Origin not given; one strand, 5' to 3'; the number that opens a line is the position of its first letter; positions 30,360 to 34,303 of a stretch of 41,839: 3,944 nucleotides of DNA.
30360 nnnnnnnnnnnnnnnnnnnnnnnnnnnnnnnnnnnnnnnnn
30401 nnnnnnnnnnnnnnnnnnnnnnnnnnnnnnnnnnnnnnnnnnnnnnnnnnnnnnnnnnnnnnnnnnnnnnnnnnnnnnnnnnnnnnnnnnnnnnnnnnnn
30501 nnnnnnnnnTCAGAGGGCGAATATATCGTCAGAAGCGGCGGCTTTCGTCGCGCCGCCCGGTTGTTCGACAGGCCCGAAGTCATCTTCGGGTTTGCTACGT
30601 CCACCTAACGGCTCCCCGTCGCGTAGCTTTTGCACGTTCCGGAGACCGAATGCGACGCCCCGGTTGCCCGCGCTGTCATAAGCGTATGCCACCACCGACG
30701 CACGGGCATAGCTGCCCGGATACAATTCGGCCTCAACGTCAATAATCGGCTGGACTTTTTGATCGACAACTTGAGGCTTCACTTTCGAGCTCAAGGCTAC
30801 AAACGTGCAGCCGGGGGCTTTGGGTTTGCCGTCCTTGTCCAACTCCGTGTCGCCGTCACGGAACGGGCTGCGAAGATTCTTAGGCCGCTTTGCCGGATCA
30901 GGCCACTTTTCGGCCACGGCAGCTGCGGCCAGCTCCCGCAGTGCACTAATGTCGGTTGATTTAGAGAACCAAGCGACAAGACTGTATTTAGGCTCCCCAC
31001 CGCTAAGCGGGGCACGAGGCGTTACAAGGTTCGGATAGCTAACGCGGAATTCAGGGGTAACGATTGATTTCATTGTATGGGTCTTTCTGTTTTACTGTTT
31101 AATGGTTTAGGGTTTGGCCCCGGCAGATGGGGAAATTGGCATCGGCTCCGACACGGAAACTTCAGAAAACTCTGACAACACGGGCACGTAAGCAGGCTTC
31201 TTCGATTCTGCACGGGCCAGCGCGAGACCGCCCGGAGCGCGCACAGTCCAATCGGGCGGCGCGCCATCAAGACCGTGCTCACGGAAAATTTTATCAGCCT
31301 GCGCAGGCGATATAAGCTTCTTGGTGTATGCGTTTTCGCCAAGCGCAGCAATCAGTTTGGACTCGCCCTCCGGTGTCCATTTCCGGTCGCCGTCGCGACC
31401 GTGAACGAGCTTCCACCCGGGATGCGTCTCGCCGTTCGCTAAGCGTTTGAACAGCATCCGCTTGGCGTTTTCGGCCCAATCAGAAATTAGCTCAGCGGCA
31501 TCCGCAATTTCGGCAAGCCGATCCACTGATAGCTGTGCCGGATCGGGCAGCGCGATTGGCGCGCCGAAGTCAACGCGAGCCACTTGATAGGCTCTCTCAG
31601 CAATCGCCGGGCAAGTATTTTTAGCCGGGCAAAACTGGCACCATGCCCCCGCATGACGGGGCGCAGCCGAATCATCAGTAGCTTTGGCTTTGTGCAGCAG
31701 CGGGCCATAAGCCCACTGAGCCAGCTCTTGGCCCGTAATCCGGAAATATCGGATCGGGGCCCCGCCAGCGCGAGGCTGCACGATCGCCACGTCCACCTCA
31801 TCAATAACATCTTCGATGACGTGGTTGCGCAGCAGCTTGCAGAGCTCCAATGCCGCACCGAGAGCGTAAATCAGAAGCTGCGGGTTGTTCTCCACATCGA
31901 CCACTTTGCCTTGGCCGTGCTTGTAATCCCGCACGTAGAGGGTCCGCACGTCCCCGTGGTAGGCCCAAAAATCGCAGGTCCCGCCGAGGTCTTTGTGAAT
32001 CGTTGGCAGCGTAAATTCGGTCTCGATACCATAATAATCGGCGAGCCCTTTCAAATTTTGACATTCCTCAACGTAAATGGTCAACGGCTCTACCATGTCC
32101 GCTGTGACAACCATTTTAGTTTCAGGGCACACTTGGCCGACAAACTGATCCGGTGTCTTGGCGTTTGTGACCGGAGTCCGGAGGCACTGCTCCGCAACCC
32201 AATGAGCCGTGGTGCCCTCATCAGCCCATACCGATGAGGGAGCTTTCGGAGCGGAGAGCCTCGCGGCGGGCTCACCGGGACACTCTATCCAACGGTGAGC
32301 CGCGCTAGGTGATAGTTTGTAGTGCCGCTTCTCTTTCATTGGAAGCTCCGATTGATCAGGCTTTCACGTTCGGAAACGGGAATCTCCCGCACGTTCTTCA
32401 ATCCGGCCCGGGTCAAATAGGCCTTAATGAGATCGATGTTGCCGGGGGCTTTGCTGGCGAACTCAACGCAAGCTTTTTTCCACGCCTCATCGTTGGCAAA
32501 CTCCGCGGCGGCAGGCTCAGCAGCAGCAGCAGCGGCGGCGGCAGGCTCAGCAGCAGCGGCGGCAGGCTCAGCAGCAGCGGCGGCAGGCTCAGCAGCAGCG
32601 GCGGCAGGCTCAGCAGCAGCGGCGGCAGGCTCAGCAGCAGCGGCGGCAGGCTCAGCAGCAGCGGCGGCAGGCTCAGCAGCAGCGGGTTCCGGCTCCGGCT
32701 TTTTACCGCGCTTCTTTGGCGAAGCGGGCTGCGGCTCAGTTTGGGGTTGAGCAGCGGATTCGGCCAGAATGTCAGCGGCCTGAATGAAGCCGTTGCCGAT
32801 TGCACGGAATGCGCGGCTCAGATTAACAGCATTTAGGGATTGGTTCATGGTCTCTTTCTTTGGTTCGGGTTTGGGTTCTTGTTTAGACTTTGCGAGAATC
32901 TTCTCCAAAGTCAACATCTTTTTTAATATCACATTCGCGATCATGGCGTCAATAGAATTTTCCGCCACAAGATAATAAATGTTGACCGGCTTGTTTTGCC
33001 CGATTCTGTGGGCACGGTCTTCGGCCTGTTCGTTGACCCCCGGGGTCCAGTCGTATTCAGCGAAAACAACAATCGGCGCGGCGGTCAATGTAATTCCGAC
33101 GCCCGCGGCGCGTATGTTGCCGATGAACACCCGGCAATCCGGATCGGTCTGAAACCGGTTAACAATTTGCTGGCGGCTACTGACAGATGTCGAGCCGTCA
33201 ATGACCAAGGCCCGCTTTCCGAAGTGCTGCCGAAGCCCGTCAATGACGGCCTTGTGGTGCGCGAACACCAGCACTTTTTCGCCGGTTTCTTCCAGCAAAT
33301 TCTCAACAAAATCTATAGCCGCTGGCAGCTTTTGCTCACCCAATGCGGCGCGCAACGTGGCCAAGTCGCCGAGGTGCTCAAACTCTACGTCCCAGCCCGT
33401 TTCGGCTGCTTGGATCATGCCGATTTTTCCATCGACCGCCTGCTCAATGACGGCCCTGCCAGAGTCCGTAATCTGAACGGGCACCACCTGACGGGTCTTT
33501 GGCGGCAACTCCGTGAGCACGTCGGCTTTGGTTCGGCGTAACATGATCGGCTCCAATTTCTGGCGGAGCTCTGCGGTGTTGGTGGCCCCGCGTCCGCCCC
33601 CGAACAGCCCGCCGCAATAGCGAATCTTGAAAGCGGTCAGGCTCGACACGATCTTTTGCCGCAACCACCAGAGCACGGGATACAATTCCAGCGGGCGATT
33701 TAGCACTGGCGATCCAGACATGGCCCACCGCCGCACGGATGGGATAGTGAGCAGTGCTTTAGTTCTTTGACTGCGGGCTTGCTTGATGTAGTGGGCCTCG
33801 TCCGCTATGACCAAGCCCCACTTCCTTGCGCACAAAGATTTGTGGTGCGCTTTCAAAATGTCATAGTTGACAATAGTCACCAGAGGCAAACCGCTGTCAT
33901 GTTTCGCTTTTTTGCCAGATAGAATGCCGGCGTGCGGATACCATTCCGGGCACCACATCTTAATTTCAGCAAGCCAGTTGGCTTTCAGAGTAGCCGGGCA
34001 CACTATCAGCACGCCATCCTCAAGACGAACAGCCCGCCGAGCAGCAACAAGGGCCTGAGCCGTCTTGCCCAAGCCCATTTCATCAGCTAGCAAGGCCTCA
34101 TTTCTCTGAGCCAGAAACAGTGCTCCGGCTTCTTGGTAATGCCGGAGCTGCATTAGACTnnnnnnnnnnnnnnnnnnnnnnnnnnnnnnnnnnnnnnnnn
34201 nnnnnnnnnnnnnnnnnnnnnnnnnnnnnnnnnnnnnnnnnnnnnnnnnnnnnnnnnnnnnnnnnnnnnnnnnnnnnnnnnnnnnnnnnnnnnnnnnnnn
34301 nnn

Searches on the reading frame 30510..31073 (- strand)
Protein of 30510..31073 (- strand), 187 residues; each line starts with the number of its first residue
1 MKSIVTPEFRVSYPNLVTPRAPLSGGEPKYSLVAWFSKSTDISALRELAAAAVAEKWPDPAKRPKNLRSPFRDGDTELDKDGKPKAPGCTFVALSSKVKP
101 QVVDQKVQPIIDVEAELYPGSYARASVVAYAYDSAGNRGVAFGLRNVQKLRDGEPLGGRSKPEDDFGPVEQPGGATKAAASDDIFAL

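Call 67: search_protein_families(library=pfam, proteins=[window:30510-31073:-], max_evalue=0.01)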
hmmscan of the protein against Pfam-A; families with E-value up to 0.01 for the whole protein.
window:30510-31073:- (187 aa): 1 family
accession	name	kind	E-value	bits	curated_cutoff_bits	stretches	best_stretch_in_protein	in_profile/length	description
PF10991.15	Enc34_ssDNA-bd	-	1.8e-44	151.9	26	1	3-169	2-169/176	Enterobacter phage Enc34, ssDNA-binding protein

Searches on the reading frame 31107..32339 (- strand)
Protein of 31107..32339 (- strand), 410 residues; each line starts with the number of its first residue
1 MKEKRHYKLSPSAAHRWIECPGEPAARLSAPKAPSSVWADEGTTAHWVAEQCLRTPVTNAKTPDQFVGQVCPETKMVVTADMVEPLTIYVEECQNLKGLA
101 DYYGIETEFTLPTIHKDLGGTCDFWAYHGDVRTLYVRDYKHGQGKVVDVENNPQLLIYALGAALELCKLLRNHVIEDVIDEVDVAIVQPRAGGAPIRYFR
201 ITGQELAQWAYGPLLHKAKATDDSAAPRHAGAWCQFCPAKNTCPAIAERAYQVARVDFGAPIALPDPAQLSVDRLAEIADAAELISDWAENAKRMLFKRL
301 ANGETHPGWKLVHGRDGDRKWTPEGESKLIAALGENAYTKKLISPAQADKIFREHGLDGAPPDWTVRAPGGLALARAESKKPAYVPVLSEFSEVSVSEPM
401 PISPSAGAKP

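Call 6: search_protein_families(library=phrogs, proteins=[window:31107-32339:-], max_evalue=0.001)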
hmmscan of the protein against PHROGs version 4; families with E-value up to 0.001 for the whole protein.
window:31107-32339:- (410 aa): 2 families
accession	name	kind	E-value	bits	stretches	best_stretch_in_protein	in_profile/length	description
phrog_69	-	DNA, RNA and nucleotide metabolism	4.7e-84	284.2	1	2-396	83-478/501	exonuclease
phrog_3953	-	DNA, RNA and nucleotide metabolism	1.9e-14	54.7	1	3-166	10-132/186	exonuclease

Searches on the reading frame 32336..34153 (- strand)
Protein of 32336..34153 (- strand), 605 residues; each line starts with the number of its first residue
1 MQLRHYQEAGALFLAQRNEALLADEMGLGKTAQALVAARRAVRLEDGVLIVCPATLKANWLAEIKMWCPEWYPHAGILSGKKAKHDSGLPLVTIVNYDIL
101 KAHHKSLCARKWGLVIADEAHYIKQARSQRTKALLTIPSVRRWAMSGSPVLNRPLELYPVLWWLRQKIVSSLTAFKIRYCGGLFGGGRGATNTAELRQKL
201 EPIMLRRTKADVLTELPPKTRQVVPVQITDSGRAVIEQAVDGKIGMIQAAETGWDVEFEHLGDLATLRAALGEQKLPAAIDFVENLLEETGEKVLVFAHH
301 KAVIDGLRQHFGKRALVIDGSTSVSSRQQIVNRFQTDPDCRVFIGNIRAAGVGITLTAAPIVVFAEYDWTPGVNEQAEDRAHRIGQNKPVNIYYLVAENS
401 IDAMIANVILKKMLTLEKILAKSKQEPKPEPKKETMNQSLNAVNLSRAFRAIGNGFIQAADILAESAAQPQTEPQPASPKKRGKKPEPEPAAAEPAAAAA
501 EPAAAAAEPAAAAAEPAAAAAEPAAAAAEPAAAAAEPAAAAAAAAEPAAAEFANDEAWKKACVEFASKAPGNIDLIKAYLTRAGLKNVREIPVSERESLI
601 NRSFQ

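Call 6: search_protein_families(library=phrogs, proteins=[window:32336-34153:-], max_evalue=0.001)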
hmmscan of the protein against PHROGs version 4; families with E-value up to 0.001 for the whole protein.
window:32336-34153:- (605 aa): 9 families
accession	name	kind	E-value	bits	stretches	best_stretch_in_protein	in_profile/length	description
phrog_62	-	DNA, RNA and nucleotide metabolism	5.6e-112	376.5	1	1-435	695-1148/1881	DNA helicase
phrog_29996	-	unknown function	1.4e-41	143.5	1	2-412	723-1156/1189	-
phrog_16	-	DNA, RNA and nucleotide metabolism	6.4e-13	48.8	1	1-344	271-547/986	DNA helicase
phrog_23807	-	unknown function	2.1e-11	43.3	2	17-65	146-196/1053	-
phrog_1685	-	unknown function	8e-11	40.9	1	323-426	1452-1555/2278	-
phrog_24008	-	DNA, RNA and nucleotide metabolism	3.3e-08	32.9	1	301-412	843-954/1006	helicase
phrog_11354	-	unknown function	1e-05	26.2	1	339-421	23-106/116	-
phrog_21391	-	DNA, RNA and nucleotide metabolism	1.4e-05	23.4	1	289-383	1357-1453/2021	DNA helicase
phrog_11801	-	other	2.7e-05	22.5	1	2-70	866-936/2269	DNA methyltransferase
